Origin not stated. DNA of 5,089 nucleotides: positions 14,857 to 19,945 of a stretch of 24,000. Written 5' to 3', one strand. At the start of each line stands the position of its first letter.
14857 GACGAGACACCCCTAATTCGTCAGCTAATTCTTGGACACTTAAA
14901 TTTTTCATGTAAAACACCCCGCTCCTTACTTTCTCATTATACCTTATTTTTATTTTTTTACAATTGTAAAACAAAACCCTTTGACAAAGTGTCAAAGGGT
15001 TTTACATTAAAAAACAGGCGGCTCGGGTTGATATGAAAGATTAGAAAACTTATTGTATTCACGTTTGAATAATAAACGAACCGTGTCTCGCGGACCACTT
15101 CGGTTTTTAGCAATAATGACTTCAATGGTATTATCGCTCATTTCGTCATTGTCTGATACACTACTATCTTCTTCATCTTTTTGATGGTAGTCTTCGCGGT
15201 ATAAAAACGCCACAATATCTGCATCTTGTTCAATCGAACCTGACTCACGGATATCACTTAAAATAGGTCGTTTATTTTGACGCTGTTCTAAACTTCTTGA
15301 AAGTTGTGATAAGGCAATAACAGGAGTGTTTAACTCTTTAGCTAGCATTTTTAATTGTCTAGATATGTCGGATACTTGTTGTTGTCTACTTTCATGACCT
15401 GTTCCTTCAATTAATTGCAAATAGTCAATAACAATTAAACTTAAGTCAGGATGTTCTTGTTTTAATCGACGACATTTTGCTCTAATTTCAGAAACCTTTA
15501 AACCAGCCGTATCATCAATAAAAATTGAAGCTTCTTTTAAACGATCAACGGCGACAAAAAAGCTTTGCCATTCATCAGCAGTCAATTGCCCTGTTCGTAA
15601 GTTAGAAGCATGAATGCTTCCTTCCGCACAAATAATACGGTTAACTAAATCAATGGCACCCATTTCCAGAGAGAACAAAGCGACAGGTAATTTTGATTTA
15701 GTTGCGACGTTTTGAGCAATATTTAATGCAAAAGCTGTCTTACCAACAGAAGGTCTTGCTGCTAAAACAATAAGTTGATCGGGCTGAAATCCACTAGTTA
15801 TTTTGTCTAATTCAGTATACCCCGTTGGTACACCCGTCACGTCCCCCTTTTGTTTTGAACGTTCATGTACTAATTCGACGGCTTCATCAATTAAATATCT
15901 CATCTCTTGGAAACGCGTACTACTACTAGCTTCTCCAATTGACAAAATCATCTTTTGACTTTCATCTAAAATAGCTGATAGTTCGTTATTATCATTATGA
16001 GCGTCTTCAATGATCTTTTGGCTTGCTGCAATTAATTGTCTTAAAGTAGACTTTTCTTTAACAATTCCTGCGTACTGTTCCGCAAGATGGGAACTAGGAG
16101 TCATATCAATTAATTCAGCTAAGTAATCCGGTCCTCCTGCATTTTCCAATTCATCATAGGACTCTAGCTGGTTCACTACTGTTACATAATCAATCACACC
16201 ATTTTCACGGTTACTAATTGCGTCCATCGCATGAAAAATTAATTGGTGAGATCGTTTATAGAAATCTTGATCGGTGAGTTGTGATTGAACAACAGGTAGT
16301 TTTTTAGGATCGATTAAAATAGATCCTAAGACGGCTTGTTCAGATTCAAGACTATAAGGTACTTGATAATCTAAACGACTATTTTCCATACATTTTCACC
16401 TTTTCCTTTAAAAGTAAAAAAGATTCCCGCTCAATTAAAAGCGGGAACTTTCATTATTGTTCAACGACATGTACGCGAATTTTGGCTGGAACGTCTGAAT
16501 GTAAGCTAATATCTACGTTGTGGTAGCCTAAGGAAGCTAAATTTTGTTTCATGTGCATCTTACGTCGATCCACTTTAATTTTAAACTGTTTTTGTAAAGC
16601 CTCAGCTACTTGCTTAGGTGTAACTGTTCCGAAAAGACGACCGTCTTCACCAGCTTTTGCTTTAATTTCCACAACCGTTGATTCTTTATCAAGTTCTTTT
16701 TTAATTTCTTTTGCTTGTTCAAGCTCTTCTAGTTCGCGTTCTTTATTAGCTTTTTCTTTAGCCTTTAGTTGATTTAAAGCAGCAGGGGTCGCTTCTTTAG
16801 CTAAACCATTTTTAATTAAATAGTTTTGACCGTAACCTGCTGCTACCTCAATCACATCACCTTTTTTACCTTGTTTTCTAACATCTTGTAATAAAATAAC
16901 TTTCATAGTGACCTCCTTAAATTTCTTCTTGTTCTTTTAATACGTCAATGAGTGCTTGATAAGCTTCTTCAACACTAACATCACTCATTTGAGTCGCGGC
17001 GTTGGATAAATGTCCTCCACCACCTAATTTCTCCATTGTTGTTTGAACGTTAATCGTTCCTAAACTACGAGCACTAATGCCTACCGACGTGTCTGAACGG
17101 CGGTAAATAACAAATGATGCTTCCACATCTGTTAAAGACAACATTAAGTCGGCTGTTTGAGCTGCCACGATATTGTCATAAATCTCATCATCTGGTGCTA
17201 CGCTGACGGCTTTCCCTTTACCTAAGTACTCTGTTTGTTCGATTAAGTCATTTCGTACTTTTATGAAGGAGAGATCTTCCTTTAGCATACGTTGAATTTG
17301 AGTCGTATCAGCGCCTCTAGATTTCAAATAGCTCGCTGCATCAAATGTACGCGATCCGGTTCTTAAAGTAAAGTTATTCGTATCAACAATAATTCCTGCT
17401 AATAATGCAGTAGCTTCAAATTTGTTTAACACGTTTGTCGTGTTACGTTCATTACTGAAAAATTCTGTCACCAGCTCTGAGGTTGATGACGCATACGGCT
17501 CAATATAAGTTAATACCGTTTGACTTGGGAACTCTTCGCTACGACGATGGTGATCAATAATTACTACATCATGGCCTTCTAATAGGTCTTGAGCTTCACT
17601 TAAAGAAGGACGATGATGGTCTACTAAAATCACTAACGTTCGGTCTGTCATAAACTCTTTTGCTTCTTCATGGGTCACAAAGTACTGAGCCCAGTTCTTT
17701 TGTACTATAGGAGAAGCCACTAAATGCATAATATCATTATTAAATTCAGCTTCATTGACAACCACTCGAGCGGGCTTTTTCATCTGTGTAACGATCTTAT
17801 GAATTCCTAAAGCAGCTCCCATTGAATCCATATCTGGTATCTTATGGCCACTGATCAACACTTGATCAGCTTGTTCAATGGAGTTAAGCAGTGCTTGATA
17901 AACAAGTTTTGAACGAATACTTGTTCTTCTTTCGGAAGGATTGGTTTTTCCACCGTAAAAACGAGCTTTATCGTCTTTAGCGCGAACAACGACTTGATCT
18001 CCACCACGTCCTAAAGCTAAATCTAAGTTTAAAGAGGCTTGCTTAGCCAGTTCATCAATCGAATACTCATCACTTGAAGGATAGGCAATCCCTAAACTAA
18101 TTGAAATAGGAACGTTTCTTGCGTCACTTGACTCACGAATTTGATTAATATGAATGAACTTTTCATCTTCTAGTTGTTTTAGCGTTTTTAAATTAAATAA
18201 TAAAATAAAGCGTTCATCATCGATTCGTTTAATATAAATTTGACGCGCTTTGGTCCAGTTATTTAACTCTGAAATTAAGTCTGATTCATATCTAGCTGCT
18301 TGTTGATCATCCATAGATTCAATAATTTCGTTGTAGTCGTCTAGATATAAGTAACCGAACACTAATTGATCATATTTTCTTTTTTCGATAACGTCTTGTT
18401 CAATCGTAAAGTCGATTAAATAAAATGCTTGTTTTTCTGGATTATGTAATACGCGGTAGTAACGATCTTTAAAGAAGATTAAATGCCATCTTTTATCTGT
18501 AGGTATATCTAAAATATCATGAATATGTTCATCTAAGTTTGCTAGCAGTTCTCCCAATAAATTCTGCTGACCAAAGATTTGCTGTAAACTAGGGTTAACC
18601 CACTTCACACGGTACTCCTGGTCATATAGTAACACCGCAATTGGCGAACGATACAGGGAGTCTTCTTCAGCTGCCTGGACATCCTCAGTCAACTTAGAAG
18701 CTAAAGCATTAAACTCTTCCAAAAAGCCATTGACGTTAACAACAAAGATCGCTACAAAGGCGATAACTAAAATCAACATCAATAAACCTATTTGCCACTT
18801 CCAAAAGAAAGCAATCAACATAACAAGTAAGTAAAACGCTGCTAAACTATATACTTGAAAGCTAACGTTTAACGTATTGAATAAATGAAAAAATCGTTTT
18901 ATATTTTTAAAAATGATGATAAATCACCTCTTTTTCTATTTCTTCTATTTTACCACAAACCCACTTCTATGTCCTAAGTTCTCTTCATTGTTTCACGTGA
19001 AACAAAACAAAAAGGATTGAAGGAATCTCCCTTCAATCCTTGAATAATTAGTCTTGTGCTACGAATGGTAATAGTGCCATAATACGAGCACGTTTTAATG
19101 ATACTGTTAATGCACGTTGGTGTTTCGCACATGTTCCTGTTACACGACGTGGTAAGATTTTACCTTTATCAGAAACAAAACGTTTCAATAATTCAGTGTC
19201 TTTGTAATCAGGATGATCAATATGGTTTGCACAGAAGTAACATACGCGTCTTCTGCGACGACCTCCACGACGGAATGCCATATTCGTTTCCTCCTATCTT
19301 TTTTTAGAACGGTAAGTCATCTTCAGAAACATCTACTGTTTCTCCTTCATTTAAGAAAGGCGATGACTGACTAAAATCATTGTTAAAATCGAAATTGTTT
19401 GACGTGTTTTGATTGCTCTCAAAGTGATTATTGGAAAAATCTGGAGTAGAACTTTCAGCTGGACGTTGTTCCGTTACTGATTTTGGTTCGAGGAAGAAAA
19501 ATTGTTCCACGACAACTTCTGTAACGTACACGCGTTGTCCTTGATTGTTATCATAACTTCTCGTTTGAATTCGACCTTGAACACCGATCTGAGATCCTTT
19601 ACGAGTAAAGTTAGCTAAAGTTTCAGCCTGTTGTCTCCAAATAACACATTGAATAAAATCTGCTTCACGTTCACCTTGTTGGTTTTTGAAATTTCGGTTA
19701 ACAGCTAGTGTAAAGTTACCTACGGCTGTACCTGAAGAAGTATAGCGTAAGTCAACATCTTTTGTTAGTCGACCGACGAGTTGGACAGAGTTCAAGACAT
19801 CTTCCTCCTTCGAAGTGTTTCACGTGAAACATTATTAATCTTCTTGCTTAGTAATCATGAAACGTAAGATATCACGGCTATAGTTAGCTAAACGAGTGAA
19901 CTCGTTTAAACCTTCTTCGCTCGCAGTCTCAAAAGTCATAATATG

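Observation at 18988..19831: Two perfect 16-bp parS (ParB/Spo0J) centromere sites 827 bp apart, bracketing ssb-rpsR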

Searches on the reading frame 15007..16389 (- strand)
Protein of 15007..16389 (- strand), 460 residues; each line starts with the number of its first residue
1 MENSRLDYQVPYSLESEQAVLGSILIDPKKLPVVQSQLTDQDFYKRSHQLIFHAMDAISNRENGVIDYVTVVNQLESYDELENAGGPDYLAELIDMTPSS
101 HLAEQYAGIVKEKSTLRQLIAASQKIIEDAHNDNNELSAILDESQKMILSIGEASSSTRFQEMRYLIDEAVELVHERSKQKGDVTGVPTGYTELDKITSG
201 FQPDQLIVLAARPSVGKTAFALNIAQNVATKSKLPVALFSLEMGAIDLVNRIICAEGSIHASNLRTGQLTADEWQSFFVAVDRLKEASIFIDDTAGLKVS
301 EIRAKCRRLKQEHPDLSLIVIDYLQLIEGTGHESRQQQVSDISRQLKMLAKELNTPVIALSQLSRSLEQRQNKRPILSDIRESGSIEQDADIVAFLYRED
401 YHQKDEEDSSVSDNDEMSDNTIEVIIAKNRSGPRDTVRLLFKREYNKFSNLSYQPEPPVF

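Call 8: search_protein_families(library=ncbifam, proteins=[window:15007-16389:-])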
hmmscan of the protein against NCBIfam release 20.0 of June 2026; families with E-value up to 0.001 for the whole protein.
window:15007-16389:- (460 aa): 16 families
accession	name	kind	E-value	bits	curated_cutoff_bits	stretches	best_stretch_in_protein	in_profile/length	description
NF004384.0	PRK05748.1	equivalog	3.9e-184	612.4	525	1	9-454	9-445/452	replicative DNA helicase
TIGR00665.1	DnaB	equivalog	1.3e-161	538.3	385.25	1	11-452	3-434/435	replicative DNA helicase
NF005852.0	PRK07773.1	equivalog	2.1e-143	479.6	780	2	6-385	20-398/886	replicative DNA helicase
NF004109.0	PRK05595.1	equivalog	4.6e-135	450.7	737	1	9-452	7-439/444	replicative DNA helicase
TIGR03600.1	phage_DnaB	exception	3.6e-133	444.6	498.65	1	13-441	1-421/421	phage replicative helicase, DnaB family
NF006443.0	PRK08760.1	equivalog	4.1e-132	440.9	741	1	10-453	33-469/476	replicative DNA helicase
NF006306.0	PRK08506.1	equivalog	7.6e-123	410.6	596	1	12-452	5-452/472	replicative DNA helicase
NF005424.0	PRK07004.1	equivalog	3.7e-122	408.2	834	1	11-452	16-452/460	replicative DNA helicase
NF006606.0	PRK09165.1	equivalog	2.8e-120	402.3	540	1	8-453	19-489/497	replicative DNA helicase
NF040583.1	dnaB_SPI-7_type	exception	1.6e-115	386.6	655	1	11-450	2-433/434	SPI-7-type island replicative DNA helicase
NF005369.0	PRK06904.1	equivalog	2.3e-113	379.5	809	1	11-455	26-468/474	replicative DNA helicase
NF004967.0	PRK06321.1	equivalog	3.8e-112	375.6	751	1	9-452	15-466/472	replicative DNA helicase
NF006458.0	PRK08840.1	equivalog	8.8e-107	357.6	884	1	11-451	21-456/464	replicative DNA helicase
NF005945.0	PRK08006.1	equivalog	1.7e-103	347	898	1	11-451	28-463/471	replicative DNA helicase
NF005240.0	PRK06749.1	subfamily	3.9e-97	325.8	686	1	14-450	6-426/428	replicative DNA helicase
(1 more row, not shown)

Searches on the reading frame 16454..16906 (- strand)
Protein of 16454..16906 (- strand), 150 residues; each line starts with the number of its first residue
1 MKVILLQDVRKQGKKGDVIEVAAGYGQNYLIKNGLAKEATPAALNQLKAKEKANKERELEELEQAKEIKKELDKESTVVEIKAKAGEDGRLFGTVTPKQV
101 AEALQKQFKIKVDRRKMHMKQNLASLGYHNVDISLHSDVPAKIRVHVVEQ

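Call 8: search_protein_families(library=ncbifam, proteins=[window:16454-16906:-])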
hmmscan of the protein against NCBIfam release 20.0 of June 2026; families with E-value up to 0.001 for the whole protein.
window:16454-16906:- (150 aa): 2 families
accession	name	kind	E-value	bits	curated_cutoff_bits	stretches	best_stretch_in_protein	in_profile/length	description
TIGR00158.1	L9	equivalog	1.4e-42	145.7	58.6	1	1-149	1-147/148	50S ribosomal protein L9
NF011110.0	PRK14538.1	equivalog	8.7e-30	103.5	707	1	1-149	689-834/838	putative bifunctional signaling protein/50S ribosomal protein L9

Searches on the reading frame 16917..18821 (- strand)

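Call 8: search_protein_families(library=ncbifam, proteins=[window:16917-18821:-])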
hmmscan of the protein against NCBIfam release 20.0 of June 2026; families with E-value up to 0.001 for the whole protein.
window:16917-18821:- (634 aa): 13 families
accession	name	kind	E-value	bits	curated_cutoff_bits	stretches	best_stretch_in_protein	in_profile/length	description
NF011110.0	PRK14538.1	equivalog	3.2e-109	366.3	707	1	13-629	64-679/838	putative bifunctional signaling protein/50S ribosomal protein L9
NF053633.1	OlncasPapPhNrnA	equivalog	4.7e-15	55.3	350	1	309-613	7-299/317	bifunctional oligoribonuclease/PAP phosphatase NrnA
NF003877.0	PRK05427.1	equivalog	7.7e-13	48.5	283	1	320-488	3-156/308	manganese-dependent inorganic pyrophosphatase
NF011442.0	PRK14869.1-4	equivalog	8.5e-13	47.6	400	1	394-499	304-405/543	putative manganese-dependent inorganic diphosphatase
NF041569.1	A-tRNAntase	equivalog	1.1e-11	43.8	1440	1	395-630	66-303/880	A-adding tRNA nucleotidyltransferase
NF011447.0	PRK14869.2-3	equivalog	2e-08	33.3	522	1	393-502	301-406/540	putative manganese-dependent inorganic diphosphatase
NF011449.0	PRK14869.2-5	equivalog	9.5e-08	31.5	411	1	393-488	205-295/451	putative manganese-dependent inorganic diphosphatase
NF011448.0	PRK14869.2-4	equivalog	2.4e-07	29.5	562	1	393-491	319-413/563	putative manganese-dependent inorganic diphosphatase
NF011441.0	PRK14869.1-3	equivalog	4.4e-07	28.9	753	1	393-489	303-394/548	putative manganese-dependent inorganic diphosphatase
NF011440.0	PRK14869.1-2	equivalog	8.3e-07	28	746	1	392-490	297-390/541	putative manganese-dependent inorganic diphosphatase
NF011443.0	PRK14869.1-5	equivalog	9.5e-06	24.3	335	0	392-485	303-391/546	putative manganese-dependent inorganic diphosphatase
NF011445.0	PRK14869.2-1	equivalog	2.2e-05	23.1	483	1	397-485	309-392/548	putative manganese-dependent inorganic diphosphatase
NF011444.0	PRK14869.1-6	equivalog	3.1e-05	22.7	1105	0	394-488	304-393/547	putative manganese-dependent inorganic diphosphatase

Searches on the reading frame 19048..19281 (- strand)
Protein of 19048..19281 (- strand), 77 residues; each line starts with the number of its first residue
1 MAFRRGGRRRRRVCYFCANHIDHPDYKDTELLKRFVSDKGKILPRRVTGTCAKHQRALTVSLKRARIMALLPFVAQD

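Call 8: search_protein_families(library=ncbifam, proteins=[window:19048-19281:-])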
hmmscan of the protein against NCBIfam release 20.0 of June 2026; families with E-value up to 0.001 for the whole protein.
window:19048-19281:- (77 aa): 1 family
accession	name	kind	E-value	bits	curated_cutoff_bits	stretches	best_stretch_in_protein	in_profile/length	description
TIGR00165.1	S18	equivalog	1.7e-34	117.8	38.75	1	9-75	3-69/70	30S ribosomal protein S18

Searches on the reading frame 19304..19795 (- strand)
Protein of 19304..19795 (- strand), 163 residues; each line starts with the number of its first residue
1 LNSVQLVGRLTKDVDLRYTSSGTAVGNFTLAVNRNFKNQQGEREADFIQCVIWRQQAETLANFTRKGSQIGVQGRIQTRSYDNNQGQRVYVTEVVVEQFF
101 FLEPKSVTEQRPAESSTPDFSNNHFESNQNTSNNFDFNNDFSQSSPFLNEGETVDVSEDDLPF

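Call 8: search_protein_families(library=ncbifam, proteins=[window:19304-19795:-])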
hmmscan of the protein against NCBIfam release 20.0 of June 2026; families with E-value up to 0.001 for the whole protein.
window:19304-19795:- (163 aa): 19 families
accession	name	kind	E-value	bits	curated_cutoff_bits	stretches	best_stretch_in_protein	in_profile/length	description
NF005580.0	PRK07275.1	subfamily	4.4e-59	199.3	254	1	1-163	2-162/162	single-stranded DNA-binding protein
NF005241.0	PRK06751.1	equivalog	6.1e-53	179.5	313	1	1-163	2-173/173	single-stranded DNA-binding protein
TIGR00621.2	ssb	subfamily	5e-43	147.3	53.95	1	1-163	4-165/165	single-stranded DNA-binding protein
NF005242.0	PRK06752.1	equivalog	1.5e-37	128.2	189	1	1-105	2-106/112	single-stranded DNA-binding protein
NF005579.0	PRK07274.1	equivalog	9.6e-32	109.4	169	1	1-112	2-112/131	single-stranded DNA-binding protein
NF006297.0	PRK08486.1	equivalog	3.2e-25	89.4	212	1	2-140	3-145/182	single-stranded DNA-binding protein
NF005851.0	PRK07772.1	subfamily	8.2e-21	75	194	1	4-99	7-106/191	single-stranded DNA-binding protein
NF005674.0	PRK07459.1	equivalog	4.6e-20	71.8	161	1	1-112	3-111/121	single-stranded DNA-binding protein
NF006533.0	PRK09010.1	subfamily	6.3e-19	68.6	260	1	2-103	7-111/177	single-stranded DNA-binding protein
NF005406.0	PRK06958.1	subfamily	7.4e-19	68.9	252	1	2-112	5-118/182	single-stranded DNA-binding protein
NF004357.0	PRK05733.1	subfamily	3.5e-17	63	241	1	1-117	5-126/172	single-stranded DNA-binding protein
NF010292.0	PRK13732.1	subfamily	2.2e-16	60.2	265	1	1-99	6-106/175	single-stranded DNA-binding protein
NF006445.0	PRK08763.1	subfamily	3.1e-16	60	246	1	1-163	5-164/164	single-stranded DNA-binding protein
NF004948.0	PRK06293.1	equivalog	2.2e-15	56.9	156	1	1-163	1-161/161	single-stranded DNA-binding protein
NF005170.0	PRK06642.1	equivalog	2.4e-13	50.1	270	1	1-138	5-144/152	single-stranded DNA-binding protein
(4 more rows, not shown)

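Call 14: find_related_loci(query=window:19304-19795:-, collection=genome_contigs, flank=10000)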
Query window:19304-19795:- (163 aa) in genome_contigs; peptide patterns used: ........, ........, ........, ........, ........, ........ (x = any residue, [..] = any of these).
179 stretches matched a pattern; 43 encode a relative of the query (tblastn E <= 1e-3); 43 distinct loci.
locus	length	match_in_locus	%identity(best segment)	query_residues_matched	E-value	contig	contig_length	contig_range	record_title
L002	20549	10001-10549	58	1-163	1e-64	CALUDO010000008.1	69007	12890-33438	MAG: uncultured Eremococcus sp. isolate yBP76FGUbz_bin.17.MAG genome assembly, contig: NODE_190_length_69007_cov_16.6011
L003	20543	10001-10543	61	1-163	7e-63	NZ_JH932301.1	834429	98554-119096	Falseniella ignava CCUG 37419 supercont1.2, whole genome shotgun sequence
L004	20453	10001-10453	56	1-163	5e-53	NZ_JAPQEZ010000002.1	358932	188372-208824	Lentilactobacillus senioris strain YQ005 Scaffold2, whole genome shotgun sequence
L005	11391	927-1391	56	1-163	3e-51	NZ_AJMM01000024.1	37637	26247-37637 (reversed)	Streptococcus sp. SK643 contig00015, whole genome shotgun sequence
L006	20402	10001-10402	47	1-163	5e-36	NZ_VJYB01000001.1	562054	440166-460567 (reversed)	Lactobacillus sp. UCMA15818 UCMA_15818_TSP1_1, whole genome shotgun sequence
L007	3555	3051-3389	54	1-113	2e-34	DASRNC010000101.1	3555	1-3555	MAG TPA_asm: Bacillota bacterium isolate SMAG_U10232 k141_771637, whole genome shotgun sequence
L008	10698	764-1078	51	1-105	4e-34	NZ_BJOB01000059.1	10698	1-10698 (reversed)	Kurthia gibsonii strain NBRC 15534 sequence059, whole genome shotgun sequence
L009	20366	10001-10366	49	1-118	3e-33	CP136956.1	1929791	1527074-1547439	Mollicutes bacterium LVI A0078 chromosome, complete genome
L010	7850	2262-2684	44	1-163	3e-33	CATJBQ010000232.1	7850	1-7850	MAG: uncultured Lachnospiraceae bacterium isolate iMGMC-120_1678881706 genome assembly, contig: MegahitA5_108501, whole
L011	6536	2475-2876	43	1-163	4e-33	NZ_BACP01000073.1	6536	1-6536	Liquorilactobacillus mali KCTC 3596 = DSM 20444 strain KCTC 3596, whole genome shotgun sequence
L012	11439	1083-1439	49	1-117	4e-33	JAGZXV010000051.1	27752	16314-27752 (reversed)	MAG: Clostridiaceae bacterium isolate L2_013_000G1_dasL2_013_000G1_metabat.metabat.107 L2_013_000G1_scaffold_1448, whole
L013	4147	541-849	55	1-103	9e-33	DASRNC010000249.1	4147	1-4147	MAG TPA_asm: Bacillota bacterium isolate SMAG_U10232 k141_647637, whole genome shotgun sequence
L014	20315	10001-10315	52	1-105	1e-32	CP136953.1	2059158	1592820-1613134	Mollicutes bacterium LVI A0039 chromosome, complete genome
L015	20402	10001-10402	48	1-126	2e-32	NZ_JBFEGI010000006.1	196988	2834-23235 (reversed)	Sporosarcina sp. 179-K 3D1 HS NODE_6_length_196988_cov_516.397576, whole genome shotgun sequence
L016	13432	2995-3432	42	1-153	3e-32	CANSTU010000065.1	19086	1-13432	MAG TPA_asm: uncultured Lachnospiraceae bacterium isolate SRR15510218_bin.35_metawrap_v1.3_MAG genome assembly, contig:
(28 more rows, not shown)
